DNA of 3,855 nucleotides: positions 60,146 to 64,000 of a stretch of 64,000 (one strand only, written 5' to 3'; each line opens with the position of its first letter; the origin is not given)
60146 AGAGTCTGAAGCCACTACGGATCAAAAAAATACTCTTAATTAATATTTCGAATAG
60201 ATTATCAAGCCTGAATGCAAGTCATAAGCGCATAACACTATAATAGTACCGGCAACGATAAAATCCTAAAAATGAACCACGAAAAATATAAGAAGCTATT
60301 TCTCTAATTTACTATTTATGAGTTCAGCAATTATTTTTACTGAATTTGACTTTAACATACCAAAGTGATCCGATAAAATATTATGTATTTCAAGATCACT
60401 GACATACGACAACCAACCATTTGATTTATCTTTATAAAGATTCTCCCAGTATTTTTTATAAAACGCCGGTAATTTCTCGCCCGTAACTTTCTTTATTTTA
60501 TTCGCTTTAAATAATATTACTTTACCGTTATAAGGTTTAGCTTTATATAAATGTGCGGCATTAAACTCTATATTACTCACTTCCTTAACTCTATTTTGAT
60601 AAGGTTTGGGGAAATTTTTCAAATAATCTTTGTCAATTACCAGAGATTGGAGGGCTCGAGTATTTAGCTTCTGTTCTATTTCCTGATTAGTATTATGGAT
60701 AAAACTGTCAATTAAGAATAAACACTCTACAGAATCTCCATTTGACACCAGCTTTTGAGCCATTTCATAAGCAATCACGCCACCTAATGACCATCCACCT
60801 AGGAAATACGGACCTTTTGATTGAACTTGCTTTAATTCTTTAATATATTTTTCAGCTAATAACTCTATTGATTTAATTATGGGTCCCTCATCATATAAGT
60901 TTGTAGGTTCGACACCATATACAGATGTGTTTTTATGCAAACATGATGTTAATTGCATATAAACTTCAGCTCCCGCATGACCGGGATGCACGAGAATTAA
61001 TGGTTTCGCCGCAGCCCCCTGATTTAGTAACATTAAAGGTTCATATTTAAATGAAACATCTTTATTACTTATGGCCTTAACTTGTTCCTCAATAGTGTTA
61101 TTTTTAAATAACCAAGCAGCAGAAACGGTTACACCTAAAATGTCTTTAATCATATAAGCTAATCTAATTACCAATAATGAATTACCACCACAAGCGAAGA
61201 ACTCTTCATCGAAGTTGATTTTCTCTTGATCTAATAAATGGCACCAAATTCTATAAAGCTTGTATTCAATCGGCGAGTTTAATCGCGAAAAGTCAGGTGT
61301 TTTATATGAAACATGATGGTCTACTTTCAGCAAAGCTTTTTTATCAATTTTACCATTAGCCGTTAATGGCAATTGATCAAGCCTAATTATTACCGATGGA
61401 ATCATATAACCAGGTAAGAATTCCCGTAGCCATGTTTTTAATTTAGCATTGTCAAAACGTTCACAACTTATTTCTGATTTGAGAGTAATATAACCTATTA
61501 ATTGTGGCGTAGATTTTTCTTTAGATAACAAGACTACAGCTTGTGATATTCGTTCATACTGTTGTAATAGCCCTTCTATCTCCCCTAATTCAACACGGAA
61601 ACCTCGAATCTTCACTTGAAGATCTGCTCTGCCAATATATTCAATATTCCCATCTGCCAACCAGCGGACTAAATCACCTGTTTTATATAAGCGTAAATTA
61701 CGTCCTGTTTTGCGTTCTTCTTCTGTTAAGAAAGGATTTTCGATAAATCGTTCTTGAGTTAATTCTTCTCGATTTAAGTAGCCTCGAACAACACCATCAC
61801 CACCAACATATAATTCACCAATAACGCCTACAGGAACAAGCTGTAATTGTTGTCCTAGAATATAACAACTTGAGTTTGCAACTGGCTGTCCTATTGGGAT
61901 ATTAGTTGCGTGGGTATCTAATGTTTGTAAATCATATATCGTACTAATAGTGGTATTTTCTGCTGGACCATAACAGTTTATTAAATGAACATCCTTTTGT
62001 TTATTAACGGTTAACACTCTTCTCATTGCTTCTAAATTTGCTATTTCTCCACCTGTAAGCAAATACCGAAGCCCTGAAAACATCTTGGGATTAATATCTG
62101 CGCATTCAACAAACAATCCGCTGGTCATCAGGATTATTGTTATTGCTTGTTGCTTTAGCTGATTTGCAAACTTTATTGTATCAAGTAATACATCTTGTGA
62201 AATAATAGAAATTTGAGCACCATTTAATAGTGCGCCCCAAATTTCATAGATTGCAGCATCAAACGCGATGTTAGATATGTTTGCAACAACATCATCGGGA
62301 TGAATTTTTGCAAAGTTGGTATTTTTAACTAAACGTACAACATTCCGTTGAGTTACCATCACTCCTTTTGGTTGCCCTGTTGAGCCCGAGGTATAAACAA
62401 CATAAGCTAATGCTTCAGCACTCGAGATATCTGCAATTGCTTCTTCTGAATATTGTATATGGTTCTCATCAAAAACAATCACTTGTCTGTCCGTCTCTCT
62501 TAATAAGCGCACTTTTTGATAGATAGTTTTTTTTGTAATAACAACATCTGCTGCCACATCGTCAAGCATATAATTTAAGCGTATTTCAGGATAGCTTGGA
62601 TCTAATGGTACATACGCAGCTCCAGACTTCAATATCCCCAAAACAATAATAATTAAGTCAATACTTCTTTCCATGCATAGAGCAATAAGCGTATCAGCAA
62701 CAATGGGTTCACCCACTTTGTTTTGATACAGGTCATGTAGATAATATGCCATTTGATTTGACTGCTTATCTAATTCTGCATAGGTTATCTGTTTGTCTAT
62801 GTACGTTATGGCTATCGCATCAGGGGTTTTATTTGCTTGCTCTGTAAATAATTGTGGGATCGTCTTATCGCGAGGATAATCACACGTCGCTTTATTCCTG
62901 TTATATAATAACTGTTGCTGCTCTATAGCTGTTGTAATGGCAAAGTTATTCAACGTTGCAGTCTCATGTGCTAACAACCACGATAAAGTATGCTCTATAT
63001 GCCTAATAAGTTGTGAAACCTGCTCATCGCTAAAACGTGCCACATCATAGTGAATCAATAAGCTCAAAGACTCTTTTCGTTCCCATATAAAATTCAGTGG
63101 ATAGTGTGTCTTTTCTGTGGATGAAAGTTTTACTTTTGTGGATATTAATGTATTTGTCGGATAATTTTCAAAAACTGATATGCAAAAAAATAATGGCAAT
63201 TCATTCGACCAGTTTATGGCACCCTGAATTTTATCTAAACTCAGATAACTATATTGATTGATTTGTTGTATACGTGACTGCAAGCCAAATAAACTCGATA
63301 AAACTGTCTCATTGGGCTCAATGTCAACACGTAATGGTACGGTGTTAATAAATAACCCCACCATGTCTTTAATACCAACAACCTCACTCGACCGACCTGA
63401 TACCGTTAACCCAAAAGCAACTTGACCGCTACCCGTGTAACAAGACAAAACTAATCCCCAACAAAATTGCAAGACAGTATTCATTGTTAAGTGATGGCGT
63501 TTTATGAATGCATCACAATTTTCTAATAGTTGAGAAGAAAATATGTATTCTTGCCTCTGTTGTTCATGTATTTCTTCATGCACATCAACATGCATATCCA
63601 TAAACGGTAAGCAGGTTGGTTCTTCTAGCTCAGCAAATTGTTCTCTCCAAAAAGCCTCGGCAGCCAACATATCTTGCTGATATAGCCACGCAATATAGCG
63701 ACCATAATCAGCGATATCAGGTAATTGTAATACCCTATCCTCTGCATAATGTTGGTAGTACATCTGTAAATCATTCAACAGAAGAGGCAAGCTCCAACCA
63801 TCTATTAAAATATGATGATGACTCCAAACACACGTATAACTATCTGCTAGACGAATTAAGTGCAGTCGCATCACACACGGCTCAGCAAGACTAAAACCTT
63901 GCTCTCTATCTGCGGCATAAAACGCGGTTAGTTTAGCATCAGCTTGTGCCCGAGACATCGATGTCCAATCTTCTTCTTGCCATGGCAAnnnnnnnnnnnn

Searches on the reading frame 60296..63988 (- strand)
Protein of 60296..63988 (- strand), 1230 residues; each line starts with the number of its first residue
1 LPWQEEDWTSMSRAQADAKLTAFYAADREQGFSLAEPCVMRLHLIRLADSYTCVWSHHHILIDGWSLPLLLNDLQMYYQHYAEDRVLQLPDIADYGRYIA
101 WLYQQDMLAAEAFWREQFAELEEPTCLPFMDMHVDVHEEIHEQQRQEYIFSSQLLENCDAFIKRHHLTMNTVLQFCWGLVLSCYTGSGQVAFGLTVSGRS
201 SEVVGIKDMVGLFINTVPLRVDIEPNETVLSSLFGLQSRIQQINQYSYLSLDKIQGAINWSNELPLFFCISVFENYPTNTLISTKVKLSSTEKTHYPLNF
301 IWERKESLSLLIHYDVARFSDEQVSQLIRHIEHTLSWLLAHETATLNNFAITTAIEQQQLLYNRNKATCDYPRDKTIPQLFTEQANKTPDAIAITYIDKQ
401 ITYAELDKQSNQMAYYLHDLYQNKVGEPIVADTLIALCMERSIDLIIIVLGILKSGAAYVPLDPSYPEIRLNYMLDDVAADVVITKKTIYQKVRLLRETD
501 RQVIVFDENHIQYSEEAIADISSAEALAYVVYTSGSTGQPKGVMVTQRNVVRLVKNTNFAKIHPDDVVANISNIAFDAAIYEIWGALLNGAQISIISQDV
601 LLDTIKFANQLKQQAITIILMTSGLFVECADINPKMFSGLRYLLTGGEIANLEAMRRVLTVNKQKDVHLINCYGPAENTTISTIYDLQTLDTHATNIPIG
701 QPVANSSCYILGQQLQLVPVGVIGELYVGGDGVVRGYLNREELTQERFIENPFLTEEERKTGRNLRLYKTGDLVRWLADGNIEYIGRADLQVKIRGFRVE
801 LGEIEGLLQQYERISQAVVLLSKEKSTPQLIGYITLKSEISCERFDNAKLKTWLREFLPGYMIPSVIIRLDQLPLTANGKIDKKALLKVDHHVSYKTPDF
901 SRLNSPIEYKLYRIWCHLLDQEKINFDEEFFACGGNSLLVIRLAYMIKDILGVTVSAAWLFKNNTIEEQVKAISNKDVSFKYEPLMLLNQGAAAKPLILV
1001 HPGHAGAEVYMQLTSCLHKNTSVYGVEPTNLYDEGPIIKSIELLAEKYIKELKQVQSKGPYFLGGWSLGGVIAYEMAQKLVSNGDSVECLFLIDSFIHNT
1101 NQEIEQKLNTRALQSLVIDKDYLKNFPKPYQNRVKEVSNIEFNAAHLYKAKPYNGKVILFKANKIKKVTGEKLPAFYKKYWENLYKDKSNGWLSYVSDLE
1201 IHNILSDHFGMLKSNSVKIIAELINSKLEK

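Call 6: search_protein_families(library=pfam, proteins=[window:60296-63988:-], max_evalue=1)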
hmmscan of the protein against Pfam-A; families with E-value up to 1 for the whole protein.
window:60296-63988:- (1230 aa): 11 families
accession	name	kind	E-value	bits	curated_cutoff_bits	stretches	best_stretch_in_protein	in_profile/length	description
PF00501.34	AMP-binding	-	3.1e-77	260.4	29.9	1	381-738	1-384/384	AMP-binding enzyme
PF00668.25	Condensation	-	3.6e-67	227.5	30.6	1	3-361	82-456/456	Condensation domain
PF00975.26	Thioesterase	-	3.5e-24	86.7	26.4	1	996-1113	2-119/226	Thioesterase domain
PF00550.31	PP-binding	-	3.6e-10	40.4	20.8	1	911-973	3-67/67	Phosphopantetheine attachment site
PF13193.12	AMP-binding_C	-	4e-08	34.5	24.5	1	803-880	1-76/76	AMP-binding enzyme C-terminal domain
PF00561.26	Abhydrolase_1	-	0.0016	18.6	25.8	1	1054-1154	64-158/245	alpha/beta hydrolase fold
PF23297.2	ACP_SdgA_C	-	0.0036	17.8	27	1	919-976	25-82/95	Highly reducing polyketide synthase sdgA, C-terminal ACP domain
PF12695.13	Abhydrolase_5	-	0.0047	17.2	27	1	1045-1128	42-118/164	Alpha/beta hydrolase family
PF07859.19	Abhydrolase_3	-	0.088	13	25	1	1058-1131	70-144/210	alpha/beta hydrolase fold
PF12697.13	Abhydrolase_6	-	0.16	13.1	26.3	1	1046-1095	55-93/217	Alpha/beta hydrolase family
PF20408.4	Abhydrolase_11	-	0.16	12.1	27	1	1042-1080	58-97/193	Alpha/beta hydrolase domain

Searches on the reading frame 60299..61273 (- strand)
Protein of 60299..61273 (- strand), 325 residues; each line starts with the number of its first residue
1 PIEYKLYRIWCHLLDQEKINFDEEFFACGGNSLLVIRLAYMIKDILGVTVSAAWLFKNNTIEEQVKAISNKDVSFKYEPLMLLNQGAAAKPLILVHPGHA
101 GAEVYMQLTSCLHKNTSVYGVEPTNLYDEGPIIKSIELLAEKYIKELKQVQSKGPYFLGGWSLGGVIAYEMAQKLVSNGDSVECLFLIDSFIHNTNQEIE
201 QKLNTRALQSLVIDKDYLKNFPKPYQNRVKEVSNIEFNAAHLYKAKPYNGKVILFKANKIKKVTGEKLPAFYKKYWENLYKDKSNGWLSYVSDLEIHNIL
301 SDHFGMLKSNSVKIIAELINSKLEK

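Call 95: predict_structure(alignment_id=A2)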
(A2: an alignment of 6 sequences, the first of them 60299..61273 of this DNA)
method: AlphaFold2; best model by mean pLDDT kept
length: 325 residues; sequences in the alignment: 6
mean_pLDDT: 79.8   pTM: 0.80
mean pLDDT of the five models: 79.8, 79.2, 78.6, 77.3, 75.6
residues with pLDDT >= 90: 114; 70-90: 137; 50-70: 44; < 50: 30
segments of 3 or more residues with pLDDT < 50: 195-215, 261-269
pLDDT, mean of each block of 10 residues (from residue 1): 93 90 86 76 86 81 91 69 82 80 83 90 71 88 90 92 92 95 94 55 37 52 74 79 89 86 45 57 81 93 80 93 82
secondary structure, 60 per line:
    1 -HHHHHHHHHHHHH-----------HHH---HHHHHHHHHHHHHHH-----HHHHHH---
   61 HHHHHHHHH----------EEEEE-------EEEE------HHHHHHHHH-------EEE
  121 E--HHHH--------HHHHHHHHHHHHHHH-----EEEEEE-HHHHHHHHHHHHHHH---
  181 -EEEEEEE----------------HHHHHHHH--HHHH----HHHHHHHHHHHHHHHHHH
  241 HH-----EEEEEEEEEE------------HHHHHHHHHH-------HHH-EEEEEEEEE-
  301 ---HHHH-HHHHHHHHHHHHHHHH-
elements in order: H2-14 H32-46 H52-57 H61-69 E80-84 E92-95 H102-110 E118-121 H124-127 H136-150 E156-161 H163-177 E182-188 H205-212 H215-218 H223-242 E248-257 H270-279 E291-299 H304-307 H309-324
